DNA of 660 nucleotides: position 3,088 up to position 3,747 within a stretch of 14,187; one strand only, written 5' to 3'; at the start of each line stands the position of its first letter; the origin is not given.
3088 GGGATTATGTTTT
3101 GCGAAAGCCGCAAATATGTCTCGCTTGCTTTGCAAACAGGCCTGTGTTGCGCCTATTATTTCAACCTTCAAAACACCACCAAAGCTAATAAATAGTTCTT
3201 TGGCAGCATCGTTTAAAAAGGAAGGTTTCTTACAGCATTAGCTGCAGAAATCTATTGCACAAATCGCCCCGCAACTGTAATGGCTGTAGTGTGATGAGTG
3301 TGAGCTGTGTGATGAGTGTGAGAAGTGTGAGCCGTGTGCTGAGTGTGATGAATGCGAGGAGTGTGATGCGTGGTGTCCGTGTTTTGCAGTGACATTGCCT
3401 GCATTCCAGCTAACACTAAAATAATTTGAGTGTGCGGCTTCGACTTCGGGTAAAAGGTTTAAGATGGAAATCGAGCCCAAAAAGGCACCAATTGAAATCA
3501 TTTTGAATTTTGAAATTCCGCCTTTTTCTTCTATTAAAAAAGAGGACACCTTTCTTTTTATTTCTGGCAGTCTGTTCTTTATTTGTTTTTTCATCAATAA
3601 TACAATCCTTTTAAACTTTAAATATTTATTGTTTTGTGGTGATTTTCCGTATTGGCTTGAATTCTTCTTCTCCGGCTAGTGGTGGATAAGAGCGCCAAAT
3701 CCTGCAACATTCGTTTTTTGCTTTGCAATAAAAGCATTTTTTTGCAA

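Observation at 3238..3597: Peptide with 11 contiguous H-x-S triplets, a Cys-x3-Cys-x4-Cys tail, and a signal-like leader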

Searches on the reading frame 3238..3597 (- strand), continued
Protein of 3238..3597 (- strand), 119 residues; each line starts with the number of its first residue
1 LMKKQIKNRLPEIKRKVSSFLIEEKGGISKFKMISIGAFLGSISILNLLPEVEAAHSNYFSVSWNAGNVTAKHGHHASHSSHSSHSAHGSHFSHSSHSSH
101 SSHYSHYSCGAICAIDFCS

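Call 73: search_dna_similar(query=L007:16763-18205:-, collection=plasmids, mode=protein, max_rows=8, max_evalue=1e-10)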
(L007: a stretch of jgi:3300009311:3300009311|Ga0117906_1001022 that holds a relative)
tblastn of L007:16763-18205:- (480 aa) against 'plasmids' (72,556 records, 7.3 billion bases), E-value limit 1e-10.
Records with a match: 493; places in all: 499; records where one place covers at least 80% of the query: 63.
Best place of each record, by identity: <60% 493.
By first word of the organism name: Klebsiella 318; Rhizobium 31; Bacillus 28; Agrobacterium 26; Leisingera 14; Paracoccus 10; Sinorhizobium 8; Mesorhizobium 5; Novosphingobium 4; Cupriavidus 3; and 32 more.
By predicted mobility (MOB-suite, as given by PLSDB): conjugative 347; non-mobilizable 137; mobilizable 9.
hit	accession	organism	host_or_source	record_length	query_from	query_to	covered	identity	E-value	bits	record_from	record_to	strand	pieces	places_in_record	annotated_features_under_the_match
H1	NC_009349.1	Aeromonas salmonicida subsp. salmonicida A449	-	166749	3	478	99%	35.0%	6e-81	281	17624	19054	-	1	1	hxsB: His-Xaa-Ser system radical SAM maturase HxsB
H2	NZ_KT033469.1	Aeromonas salmonicida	-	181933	3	478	99%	35.0%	6e-81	281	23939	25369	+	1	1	hxsB: His-Xaa-Ser system radical SAM maturase HxsB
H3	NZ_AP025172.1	Cupriavidus sp. P-10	-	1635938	6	476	98%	32.9%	7e-83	286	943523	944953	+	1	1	none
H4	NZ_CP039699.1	Novosphingobium sp. EMRT-2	cell,freshwater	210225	25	476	94%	33.9%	5e-74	261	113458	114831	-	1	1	hxsB: His-Xaa-Ser system radical SAM maturase HxsB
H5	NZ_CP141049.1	Microvirga lotononidis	-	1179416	3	457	95%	33.5%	2e-74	262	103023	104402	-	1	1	none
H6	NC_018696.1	Paraburkholderia phenoliruptrix BR3459a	Mimosa flocculosa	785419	14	480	97%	32.6%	2e-80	279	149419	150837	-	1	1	hxsB: His-Xaa-Ser system radical SAM maturase HxsB | hxsC: His-Xaa-Ser system radical SAM maturase HxsC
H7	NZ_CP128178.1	Sphingobium baderi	mixed culture,activated sludge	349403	14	475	96%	32.9%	2e-76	268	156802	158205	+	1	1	hxsB: His-Xaa-Ser system radical SAM maturase HxsB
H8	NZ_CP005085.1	Sphingobium sp. TKS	-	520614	14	475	96%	32.7%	4e-76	267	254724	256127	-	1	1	hxsB: His-Xaa-Ser system radical SAM maturase HxsB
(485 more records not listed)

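Call 74: get_annotated_region(hit=H1, flank=3500)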
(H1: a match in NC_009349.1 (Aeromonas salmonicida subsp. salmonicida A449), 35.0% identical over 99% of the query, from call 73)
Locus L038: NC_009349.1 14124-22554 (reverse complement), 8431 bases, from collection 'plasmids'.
description: Aeromonas salmonicida subsp. salmonicida A449 plasmid 4, complete sequence
organism: Aeromonas salmonicida subsp. salmonicida A449 (NCBI taxid 382245)
taxonomy: Bacteria; Pseudomonadota; Gammaproteobacteria; Aeromonadales; Aeromonadaceae; Aeromonas; Aeromonas salmonicida; Aeromonas salmonicida subsp. salmonicida A449
host: -; source: -; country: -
typing (MOB-suite, as given by PLSDB): conjugative; replicon rep_cluster_71; relaxase MOBH,MOBH; mating-pair formation MPF_F
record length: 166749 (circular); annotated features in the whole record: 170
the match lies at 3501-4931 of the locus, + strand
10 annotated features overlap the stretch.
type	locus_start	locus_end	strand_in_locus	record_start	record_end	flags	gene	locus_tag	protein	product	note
CDS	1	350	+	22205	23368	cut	-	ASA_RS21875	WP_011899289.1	KorB domain-containing protein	-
CDS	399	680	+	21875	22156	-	-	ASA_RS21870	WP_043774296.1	helix-turn-helix domain-containing protein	-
CDS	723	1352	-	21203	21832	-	-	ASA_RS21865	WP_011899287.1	type I restriction endonuclease subunit M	-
CDS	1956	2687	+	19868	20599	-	-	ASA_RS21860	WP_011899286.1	hypothetical protein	-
CDS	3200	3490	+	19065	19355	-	hxsD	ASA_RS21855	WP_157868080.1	His-Xaa-Ser system protein HxsD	-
CDS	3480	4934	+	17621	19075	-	hxsB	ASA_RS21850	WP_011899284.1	His-Xaa-Ser system radical SAM maturase HxsB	-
CDS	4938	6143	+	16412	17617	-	hxsC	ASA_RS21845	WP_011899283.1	His-Xaa-Ser system radical SAM maturase HxsC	-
CDS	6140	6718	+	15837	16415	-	hxsA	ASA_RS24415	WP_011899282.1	His-Xaa-Ser repeat protein HxsA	-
CDS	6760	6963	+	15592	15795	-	-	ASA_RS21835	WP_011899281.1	DUF5334 family protein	-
CDS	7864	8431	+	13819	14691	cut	-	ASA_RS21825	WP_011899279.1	TnsA endonuclease N-terminal domain-containing protein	-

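Call 75: predict_structure(alignment_id=A1)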
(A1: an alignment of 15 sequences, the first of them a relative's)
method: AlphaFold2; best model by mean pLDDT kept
length: 118 residues; sequences in the alignment: 15
mean_pLDDT: 60.3   pTM: 0.36
mean pLDDT of the five models: 60.3, 59.3, 58.9, 53.5, 52.9
residues with pLDDT >= 90: 0; 70-90: 39; 50-70: 29; < 50: 50
segments of 3 or more residues with pLDDT < 50: 51-57, 72-76, 85-118
pLDDT, mean of each block of 10 residues (from residue 1): 68 84 83 83 68 50 59 48 46 45 43 42
secondary structure, 60 per line:
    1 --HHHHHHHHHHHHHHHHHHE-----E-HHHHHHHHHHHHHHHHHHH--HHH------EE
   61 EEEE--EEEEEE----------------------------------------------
elements in order: H3-20 H29-47 E59-64 E67-72

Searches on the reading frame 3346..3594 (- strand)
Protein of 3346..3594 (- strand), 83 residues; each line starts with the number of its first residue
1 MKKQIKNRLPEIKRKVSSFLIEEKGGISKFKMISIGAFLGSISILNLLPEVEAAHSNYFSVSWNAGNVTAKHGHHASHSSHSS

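Call 38: find_related_loci(query=A2, collection=genome_contigs, flank=10000)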
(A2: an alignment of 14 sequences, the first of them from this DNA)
Query A2 (83 aa) in genome_contigs; peptide patterns used: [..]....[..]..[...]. (x = any residue, [..] = any of these).
599 stretches matched a pattern (row limit reached: there are more); 17 encode a relative of the query (tblastn E <= 1e-3); 17 distinct loci.
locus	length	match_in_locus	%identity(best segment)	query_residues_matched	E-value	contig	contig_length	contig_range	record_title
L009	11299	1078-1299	78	4-77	4e-32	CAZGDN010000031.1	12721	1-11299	MAG TPA_asm: uncultured archaeon isolate SRP141559_co1_70 genome assembly, contig: NODE_2797_length_12721_cov_8.395863,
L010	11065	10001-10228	67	1-76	5e-29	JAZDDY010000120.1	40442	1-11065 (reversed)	MAG: Candidatus Iainarchaeum archaeon isolate MEGAHIT-group-0.114 k141_832683, whole genome shotgun sequence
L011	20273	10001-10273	63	1-82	4e-28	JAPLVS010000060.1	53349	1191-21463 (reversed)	MAG: Candidatus Iainarchaeum archaeon isolate LacPavin_0920_SED3_MAG_48_10 LacPavin_0920_SED3_scaffold_223033, whole gen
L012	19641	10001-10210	66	1-71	5e-28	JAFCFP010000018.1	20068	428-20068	MAG: Candidatus Iainarchaeum archaeon isolate Meg22_1618_Bin_64 Meg22_1618_Bin_64_scaffold_3294, whole genome shotgun se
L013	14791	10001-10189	75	11-73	2e-27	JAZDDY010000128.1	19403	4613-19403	MAG: Candidatus Iainarchaeum archaeon isolate MEGAHIT-group-0.114 k141_5127935, whole genome shotgun sequence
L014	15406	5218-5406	73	11-73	7e-27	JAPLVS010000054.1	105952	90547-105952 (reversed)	MAG: Candidatus Iainarchaeum archaeon isolate LacPavin_0920_SED3_MAG_48_10 LacPavin_0920_SED3_scaffold_1890670, whole ge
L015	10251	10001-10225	61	2-76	2e-26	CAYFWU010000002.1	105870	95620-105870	MAG TPA_asm: uncultured archaeon isolate ERP108616_co2_128 genome assembly, contig: NODE_110_length_105870_cov_7.528649,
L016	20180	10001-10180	67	9-68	3e-26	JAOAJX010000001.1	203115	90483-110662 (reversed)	MAG: Candidatus Iainarchaeum archaeon isolate SKW289 NODE_1_length_203115_cov_9.275077, whole genome shotgun sequence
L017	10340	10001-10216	60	6-77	4e-20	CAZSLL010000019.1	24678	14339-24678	MAG TPA_asm: uncultured archaeon isolate SRP141376_co4_278 genome assembly, contig: NODE_3642_length_24678_cov_5.766641,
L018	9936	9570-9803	55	2-76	1e-21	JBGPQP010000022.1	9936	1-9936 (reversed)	MAG: Candidatus Aenigmatarchaeota archaeon isolate OBJ1_062018_150_3 k141_2033398_length_9936_cov_8.0000, whole genome s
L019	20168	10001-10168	64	8-63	2e-21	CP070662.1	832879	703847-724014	MAG: archaeon isolate bin779 chromosome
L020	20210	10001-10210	36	6-72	2e-9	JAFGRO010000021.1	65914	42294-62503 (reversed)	MAG: Candidatus Woesearchaeota archaeon isolate Zod_Metabat.833 k87_3398976, whole genome shotgun sequence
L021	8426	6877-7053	42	12-71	1e-8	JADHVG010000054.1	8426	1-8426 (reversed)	MAG: Candidatus Woesearchaeota archaeon isolate BS150m-G66 BS-150m-C8008, whole genome shotgun sequence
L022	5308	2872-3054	36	9-67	2e-8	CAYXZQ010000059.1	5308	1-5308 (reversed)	MAG TPA_asm: uncultured Methanosarcinales archaeon isolate SRP214966_co3_191 genome assembly, contig: NODE_30834_length_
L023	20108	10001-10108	50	4-39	3e-8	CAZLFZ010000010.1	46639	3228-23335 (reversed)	MAG TPA_asm: uncultured archaeon isolate binchicken_co262_246 genome assembly, contig: NODE_607_length_46639_cov_12.0168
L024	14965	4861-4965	46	3-36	9e-6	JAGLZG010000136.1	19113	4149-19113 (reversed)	MAG: Nanoarchaeota archaeon isolate RS_13_58 ZL320.bin.58.fa_136, whole genome shotgun sequence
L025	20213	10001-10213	31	6-76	3e-5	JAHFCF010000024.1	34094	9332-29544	MAG: Elusimicrobia bacterium isolate nzgw215 NODE_444_length_34095_cov_4.972714, whole genome shotgun sequence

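Call 41: search_protein_families(library=ncbifam, proteins=[L020:9992-10384:+, L023:10004-10318:+, L024:4873-5208:+, L025:9995-10393:+, L019:9995-10681:+], max_evalue=0.001)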
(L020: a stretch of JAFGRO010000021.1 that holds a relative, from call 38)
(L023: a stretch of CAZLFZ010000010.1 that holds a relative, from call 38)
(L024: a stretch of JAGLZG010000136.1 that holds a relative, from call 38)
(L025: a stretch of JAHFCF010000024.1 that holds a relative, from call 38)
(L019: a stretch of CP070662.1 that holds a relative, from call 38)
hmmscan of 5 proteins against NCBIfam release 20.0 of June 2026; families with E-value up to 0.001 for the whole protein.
L020:9992-10384:+ (130 aa): 2 families
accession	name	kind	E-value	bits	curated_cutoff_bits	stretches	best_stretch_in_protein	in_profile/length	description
NF038313.3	HisXaaSer_A4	exception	4e-18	66.1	55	2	7-107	2-91/93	His-Xaa-Ser repeat protein HxsA4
NF038309.1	HisXaaSer_A3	equivalog_domain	4.9e-12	45.5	65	1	7-53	2-45/81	His-Xaa-Ser repeat protein HxsA3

L023:10004-10318:+ (104 aa): 2 families
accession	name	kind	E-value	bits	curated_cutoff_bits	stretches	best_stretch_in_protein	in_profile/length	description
NF038313.3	HisXaaSer_A4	exception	2.2e-14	54.1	55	1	4-103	1-92/93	His-Xaa-Ser repeat protein HxsA4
NF038309.1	HisXaaSer_A3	equivalog_domain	9.8e-11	41.3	65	1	5-85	2-81/81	His-Xaa-Ser repeat protein HxsA3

L024:4873-5208:+ (111 aa): 2 families
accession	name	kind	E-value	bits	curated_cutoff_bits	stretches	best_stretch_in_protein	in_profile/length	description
NF038313.3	HisXaaSer_A4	exception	3.1e-08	34.4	55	1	4-109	2-91/93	His-Xaa-Ser repeat protein HxsA4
NF038309.1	HisXaaSer_A3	equivalog_domain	8e-06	25.6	65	1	4-63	2-59/81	His-Xaa-Ser repeat protein HxsA3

L025:9995-10393:+ (132 aa): 5 families
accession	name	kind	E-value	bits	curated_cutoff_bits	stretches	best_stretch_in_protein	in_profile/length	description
NF038313.3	HisXaaSer_A4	exception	2.7e-32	111.5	55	2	6-104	2-92/93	His-Xaa-Ser repeat protein HxsA4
NF038309.1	HisXaaSer_A3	equivalog_domain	1.8e-09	37.2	65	0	6-102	2-79/81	His-Xaa-Ser repeat protein HxsA3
NF038329.2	gly_rich_SclB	equivalog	3.1e-08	33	325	1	80-127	139-186/442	LPXTG-anchored collagen-like adhesin Scl2/SclB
NF038330.1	adhesin_SclA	exception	1.2e-07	31.7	400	1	77-129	133-185/405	LPXTG-anchored collagen-like adhesin Scl1/SclA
NF046116.1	adhesin_Lcl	equivalog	2.5e-06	26.3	500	1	77-128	67-118/431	collagen-like adhesin Lcl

L019:9995-10681:+ (228 aa): 6 families
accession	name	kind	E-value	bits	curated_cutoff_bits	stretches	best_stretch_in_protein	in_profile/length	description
NF038309.1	HisXaaSer_A3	equivalog_domain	2.4e-09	36.9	65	1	4-86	2-81/81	His-Xaa-Ser repeat protein HxsA3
NF038313.3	HisXaaSer_A4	exception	1.2e-07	32.5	55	1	3-86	1-77/93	His-Xaa-Ser repeat protein HxsA4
TIGR01443.1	intein_Cterm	domain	2.8e-05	24.2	15.6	1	207-227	2-23/24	intein C-terminal splicing region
TIGR01445.1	intein_Nterm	domain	7.2e-05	23.7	24.5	1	96-168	1-82/83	intein N-terminal splicing region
NF011418.0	PRK14845.1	equivalog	0.00017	19.5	756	1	97-185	44-130/1049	translation initiation factor IF-2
NF038296.1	HisXaaSer_A2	equivalog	0.0003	21.7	48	1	60-86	68-94/96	His-Xaa-Ser repeat protein HxsA2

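Call 50: find_related_loci(query=A2, collection=metagenome_contigs, flank=8000)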
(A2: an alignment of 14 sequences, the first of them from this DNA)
Query A2 (83 aa) in metagenome_contigs; peptide patterns used: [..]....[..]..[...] (x = any residue, [..] = any of these).
600 stretches matched a pattern (row limit reached: there are more); 8 encode a relative of the query (tblastn E <= 1e-3); 8 distinct loci.
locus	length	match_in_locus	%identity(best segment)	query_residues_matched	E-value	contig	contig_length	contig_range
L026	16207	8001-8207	67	9-77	1e-26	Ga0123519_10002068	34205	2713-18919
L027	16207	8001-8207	67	9-77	1e-26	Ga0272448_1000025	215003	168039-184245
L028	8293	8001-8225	61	2-76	7e-25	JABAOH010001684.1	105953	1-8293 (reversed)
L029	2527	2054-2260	62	9-77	3e-22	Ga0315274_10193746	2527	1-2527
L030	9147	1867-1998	41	1-44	8e-9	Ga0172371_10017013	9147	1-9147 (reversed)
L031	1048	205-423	40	9-77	3e-8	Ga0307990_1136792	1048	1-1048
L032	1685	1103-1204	38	6-39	2e-6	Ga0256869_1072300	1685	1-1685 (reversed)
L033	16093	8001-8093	42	9-39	5e-6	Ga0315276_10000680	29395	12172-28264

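Call 52: search_protein_representatives(alignment_id=A2)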
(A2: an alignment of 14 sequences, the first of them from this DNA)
Query: 14 sequences, 81 profile positions. Proteins with E-value up to 0.001 (for the whole library): 599; up to 1e-10: 95; up to 1e-30: 2. The best 150 are listed.
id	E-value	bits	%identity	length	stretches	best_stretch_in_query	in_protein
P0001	4.2e-37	142.3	-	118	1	2-81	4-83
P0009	2.5e-32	127.0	-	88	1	1-81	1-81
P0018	1.6e-27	111.6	-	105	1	7-81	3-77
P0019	4.3e-26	107.0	-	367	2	2-81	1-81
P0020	1.4e-25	105.4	-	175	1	4-80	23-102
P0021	3.8e-22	94.4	-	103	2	1-81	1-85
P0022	3.0e-20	88.3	-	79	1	3-75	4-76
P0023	1.3e-19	86.2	-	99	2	2-81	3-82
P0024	2.3e-19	85.5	-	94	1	4-81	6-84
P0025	7.2e-19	83.9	-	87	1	6-79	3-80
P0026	5.7e-18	81.0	-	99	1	5-81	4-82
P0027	5.9e-18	81.0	-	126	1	4-81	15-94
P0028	6.9e-18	80.7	-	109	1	5-80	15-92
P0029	8.3e-18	80.5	-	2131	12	9-69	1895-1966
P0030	1.2e-17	80.0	-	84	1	7-81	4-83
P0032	4.2e-17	78.2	-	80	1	9-81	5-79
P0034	1.1e-16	76.9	-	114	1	7-78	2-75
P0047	1.2e-14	70.4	-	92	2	3-81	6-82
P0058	8.4e-14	67.6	-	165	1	5-76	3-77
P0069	5.0e-13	65.2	-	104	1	7-81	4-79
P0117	1.6e-10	57.1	-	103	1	4-81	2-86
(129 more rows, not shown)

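Call 58: list_cluster_members(proteins=[P0018, P0020, P0023, P0027, P0032, P0034, P0047, P0058, P0069, P0117])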
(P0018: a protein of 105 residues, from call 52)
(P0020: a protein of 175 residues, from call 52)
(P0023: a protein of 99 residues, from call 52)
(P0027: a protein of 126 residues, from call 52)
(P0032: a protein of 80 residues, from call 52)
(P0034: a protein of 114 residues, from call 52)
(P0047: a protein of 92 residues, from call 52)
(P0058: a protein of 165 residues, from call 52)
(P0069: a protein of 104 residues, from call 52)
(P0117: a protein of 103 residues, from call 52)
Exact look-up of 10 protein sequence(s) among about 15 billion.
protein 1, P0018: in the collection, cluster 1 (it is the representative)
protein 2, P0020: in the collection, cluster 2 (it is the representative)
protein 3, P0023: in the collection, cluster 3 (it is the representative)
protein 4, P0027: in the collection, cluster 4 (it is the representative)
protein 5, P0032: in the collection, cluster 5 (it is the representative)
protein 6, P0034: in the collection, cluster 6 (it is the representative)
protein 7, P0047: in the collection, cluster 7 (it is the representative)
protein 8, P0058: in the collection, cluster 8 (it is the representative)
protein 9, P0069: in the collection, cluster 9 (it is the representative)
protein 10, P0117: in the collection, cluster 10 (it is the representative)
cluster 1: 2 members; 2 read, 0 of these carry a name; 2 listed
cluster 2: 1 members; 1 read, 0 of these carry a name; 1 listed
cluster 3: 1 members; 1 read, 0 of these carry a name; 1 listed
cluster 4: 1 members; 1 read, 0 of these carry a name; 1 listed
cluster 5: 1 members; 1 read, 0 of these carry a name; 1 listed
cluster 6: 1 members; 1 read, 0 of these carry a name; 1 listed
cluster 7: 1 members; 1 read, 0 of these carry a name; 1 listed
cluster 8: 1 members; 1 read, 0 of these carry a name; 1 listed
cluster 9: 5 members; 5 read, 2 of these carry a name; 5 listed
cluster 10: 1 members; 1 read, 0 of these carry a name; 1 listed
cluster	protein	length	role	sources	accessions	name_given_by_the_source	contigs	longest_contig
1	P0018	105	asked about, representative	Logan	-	-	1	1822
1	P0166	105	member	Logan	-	-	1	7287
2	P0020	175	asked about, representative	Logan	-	-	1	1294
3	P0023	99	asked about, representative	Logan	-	-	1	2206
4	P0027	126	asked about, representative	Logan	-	-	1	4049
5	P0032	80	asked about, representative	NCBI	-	-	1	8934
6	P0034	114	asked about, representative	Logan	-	-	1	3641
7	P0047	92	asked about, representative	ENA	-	-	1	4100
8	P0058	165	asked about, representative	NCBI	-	-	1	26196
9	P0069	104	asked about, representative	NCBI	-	-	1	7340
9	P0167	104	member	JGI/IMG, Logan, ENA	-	hypothetical protein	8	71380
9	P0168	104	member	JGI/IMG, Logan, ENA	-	hypothetical protein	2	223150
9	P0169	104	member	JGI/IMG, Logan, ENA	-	-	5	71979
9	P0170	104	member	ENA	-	-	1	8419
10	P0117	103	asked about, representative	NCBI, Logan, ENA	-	-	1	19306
